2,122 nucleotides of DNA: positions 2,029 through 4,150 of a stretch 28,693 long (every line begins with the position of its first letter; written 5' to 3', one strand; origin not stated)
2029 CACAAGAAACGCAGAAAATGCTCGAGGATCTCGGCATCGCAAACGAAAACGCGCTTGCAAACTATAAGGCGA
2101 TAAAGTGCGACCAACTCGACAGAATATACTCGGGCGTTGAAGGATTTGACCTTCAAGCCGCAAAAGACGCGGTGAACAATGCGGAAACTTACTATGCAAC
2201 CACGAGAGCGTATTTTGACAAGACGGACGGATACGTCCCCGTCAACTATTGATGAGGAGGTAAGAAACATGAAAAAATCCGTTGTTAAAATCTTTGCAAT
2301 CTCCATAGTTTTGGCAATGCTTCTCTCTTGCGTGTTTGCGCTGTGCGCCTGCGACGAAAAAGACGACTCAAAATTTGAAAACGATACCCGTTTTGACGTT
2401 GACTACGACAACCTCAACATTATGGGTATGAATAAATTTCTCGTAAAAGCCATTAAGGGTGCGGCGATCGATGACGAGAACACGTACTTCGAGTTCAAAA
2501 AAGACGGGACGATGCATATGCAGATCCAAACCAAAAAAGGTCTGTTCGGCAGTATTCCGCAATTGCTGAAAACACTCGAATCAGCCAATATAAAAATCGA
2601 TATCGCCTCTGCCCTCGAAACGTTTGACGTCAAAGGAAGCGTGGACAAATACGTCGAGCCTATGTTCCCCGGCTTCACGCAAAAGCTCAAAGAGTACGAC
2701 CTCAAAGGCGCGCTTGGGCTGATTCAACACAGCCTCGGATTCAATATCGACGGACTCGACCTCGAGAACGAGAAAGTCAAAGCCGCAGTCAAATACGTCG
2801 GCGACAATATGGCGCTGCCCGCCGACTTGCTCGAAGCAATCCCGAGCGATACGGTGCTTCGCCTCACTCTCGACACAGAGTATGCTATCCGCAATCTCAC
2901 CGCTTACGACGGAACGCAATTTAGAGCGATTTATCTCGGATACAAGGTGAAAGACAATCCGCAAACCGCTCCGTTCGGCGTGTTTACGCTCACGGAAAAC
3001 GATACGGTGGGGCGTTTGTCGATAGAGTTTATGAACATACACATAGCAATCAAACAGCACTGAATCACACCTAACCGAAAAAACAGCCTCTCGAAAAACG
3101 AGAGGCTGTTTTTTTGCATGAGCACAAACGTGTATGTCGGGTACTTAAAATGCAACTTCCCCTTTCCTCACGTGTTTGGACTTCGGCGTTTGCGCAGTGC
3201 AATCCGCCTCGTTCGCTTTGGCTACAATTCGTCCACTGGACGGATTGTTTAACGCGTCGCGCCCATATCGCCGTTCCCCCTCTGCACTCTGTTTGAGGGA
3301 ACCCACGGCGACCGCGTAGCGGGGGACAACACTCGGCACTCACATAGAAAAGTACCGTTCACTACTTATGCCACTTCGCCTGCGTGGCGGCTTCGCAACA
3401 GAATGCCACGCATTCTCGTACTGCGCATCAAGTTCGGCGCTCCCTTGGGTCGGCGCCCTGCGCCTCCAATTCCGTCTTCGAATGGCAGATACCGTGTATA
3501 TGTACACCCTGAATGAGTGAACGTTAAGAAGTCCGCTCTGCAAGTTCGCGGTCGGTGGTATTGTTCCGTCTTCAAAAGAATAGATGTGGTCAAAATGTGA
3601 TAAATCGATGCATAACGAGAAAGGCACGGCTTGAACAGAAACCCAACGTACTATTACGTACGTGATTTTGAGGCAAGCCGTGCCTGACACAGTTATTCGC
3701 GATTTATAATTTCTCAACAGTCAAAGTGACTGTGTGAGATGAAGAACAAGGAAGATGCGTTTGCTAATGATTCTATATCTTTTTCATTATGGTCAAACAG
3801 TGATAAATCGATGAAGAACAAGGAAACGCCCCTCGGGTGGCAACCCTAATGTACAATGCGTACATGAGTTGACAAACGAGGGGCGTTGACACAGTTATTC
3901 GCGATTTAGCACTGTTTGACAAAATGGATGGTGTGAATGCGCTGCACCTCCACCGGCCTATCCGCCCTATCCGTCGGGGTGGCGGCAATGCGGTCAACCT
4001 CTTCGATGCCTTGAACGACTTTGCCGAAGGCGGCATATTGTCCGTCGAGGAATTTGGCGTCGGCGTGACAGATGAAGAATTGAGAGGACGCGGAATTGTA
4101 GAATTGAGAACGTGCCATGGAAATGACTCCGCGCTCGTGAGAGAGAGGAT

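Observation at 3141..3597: Two paralogous 350-450-nt non-coding elements with near-identical cores and a diverged centre (copy 1)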

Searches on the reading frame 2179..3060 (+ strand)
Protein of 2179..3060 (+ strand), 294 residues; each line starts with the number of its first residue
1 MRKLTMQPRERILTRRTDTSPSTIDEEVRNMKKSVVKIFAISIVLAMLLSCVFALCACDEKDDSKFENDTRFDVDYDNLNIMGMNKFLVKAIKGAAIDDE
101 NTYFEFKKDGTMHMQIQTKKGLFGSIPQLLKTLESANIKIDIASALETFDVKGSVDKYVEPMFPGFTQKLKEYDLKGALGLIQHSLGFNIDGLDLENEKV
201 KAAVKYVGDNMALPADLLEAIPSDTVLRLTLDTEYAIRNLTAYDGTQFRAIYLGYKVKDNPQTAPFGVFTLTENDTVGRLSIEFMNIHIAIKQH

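Call 70: find_homologous_proteins(query=window:2179-3060:+, max_evalue=1e-110)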
Query window:2179-3060:+ (294 aa): 11 proteins with E <= 1e-110 among 1294 candidates.
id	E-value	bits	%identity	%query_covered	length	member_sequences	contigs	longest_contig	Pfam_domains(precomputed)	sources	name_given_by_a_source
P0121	1.3e-163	561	96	90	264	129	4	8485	-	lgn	-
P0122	2.0e-129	449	78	89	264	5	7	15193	-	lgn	-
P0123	8.6e-125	434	76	89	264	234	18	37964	-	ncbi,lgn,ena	-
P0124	8.9e-125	434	77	90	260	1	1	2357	-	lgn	-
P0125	1.7e-124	433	75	90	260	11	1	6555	-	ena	-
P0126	8.1e-123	427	74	93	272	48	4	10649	-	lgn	-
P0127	4.5e-122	425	75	89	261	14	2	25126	-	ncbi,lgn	-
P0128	1.6e-121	423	77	90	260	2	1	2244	-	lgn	-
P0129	6.6e-117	408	70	89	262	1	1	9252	-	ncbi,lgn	-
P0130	6.5e-114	398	71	89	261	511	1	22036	-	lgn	-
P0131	1.2e-112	394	67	91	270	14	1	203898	-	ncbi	-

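Call 71: find_encoding_contigs(protein=P0121, flank=2200, max_places=2)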
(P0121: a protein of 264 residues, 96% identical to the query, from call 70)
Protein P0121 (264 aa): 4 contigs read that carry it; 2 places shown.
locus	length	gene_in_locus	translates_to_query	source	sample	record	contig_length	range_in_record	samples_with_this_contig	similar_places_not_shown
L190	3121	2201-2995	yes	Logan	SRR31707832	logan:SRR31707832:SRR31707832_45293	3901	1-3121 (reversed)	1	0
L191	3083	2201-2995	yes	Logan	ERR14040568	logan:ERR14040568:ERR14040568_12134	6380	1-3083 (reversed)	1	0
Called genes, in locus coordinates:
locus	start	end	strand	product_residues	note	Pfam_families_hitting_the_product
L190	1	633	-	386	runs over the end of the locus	PF00753:Lactamase_B (weak), PF19583:ODP, PF00258:Flavodoxin_1 (weak), PF03358:FMN_red (faint), PF12724:Flavodoxin_5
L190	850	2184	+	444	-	-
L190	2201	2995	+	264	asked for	-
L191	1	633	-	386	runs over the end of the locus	PF00753:Lactamase_B (weak), PF19583:ODP, PF00258:Flavodoxin_1 (weak), PF03358:FMN_red (faint), PF12724:Flavodoxin_5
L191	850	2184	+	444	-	-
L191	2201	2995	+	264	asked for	-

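Call 72: find_encoding_contigs(protein=P0122, flank=2200, max_places=1)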
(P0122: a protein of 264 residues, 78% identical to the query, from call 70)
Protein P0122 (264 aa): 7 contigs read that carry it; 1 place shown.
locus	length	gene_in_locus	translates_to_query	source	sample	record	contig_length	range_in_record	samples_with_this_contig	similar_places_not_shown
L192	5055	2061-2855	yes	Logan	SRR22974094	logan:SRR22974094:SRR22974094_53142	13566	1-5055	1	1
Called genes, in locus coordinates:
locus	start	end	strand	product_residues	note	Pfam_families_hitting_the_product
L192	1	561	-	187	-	?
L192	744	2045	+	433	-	-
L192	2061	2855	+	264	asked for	-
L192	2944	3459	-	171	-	PF00160:Pro_isomerase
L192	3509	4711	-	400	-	PF01266:DAO (faint), PF03486:HI0933_like, PF22780:HI0933_like_1st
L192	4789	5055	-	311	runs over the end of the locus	PF01207:Dus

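Call 73: find_encoding_contigs(protein=P0123, flank=2200, max_places=1)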
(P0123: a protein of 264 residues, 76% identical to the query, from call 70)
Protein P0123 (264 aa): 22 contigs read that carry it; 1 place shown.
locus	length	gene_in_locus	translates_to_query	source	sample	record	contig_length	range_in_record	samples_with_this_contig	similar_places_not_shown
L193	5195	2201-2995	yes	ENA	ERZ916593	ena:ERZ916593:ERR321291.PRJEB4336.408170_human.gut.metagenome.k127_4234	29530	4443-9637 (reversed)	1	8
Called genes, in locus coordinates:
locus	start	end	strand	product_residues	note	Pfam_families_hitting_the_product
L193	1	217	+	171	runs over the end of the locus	PF00160:Pro_isomerase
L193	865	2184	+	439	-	-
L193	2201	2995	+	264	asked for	-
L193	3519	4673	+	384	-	PF00753:Lactamase_B (weak), PF19583:ODP, PF03358:FMN_red (faint), PF00258:Flavodoxin_1 (weak), PF12724:Flavodoxin_5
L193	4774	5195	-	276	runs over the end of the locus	PF02673:BacA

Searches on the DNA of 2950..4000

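Call 7: search_rna_families(source=window, start=2950, end=4000, threshold=evalue, max_evalue=10, show_alignments=3)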
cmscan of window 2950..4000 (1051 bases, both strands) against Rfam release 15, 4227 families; matches with E-value up to 10: 4.
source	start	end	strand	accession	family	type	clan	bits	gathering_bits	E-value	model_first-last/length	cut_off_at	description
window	3616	3690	-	RF00823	lsy-6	Gene; miRNA;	-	17.6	60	1.2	1-74/74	no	lsy-6 microRNA precursor family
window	3080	3158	-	RF02552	RcsR1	Gene; sRNA;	-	17.4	60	1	1-96/96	no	RcsR1 sRNA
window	3077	3115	+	RF04176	mir-3149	Gene; miRNA;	-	17.2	100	4.2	1-83/83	no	mir-3149 microRNA precursor family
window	3041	3112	+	RF02552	RcsR1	Gene; sRNA;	-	15.2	60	3.8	1-96/96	no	RcsR1 sRNA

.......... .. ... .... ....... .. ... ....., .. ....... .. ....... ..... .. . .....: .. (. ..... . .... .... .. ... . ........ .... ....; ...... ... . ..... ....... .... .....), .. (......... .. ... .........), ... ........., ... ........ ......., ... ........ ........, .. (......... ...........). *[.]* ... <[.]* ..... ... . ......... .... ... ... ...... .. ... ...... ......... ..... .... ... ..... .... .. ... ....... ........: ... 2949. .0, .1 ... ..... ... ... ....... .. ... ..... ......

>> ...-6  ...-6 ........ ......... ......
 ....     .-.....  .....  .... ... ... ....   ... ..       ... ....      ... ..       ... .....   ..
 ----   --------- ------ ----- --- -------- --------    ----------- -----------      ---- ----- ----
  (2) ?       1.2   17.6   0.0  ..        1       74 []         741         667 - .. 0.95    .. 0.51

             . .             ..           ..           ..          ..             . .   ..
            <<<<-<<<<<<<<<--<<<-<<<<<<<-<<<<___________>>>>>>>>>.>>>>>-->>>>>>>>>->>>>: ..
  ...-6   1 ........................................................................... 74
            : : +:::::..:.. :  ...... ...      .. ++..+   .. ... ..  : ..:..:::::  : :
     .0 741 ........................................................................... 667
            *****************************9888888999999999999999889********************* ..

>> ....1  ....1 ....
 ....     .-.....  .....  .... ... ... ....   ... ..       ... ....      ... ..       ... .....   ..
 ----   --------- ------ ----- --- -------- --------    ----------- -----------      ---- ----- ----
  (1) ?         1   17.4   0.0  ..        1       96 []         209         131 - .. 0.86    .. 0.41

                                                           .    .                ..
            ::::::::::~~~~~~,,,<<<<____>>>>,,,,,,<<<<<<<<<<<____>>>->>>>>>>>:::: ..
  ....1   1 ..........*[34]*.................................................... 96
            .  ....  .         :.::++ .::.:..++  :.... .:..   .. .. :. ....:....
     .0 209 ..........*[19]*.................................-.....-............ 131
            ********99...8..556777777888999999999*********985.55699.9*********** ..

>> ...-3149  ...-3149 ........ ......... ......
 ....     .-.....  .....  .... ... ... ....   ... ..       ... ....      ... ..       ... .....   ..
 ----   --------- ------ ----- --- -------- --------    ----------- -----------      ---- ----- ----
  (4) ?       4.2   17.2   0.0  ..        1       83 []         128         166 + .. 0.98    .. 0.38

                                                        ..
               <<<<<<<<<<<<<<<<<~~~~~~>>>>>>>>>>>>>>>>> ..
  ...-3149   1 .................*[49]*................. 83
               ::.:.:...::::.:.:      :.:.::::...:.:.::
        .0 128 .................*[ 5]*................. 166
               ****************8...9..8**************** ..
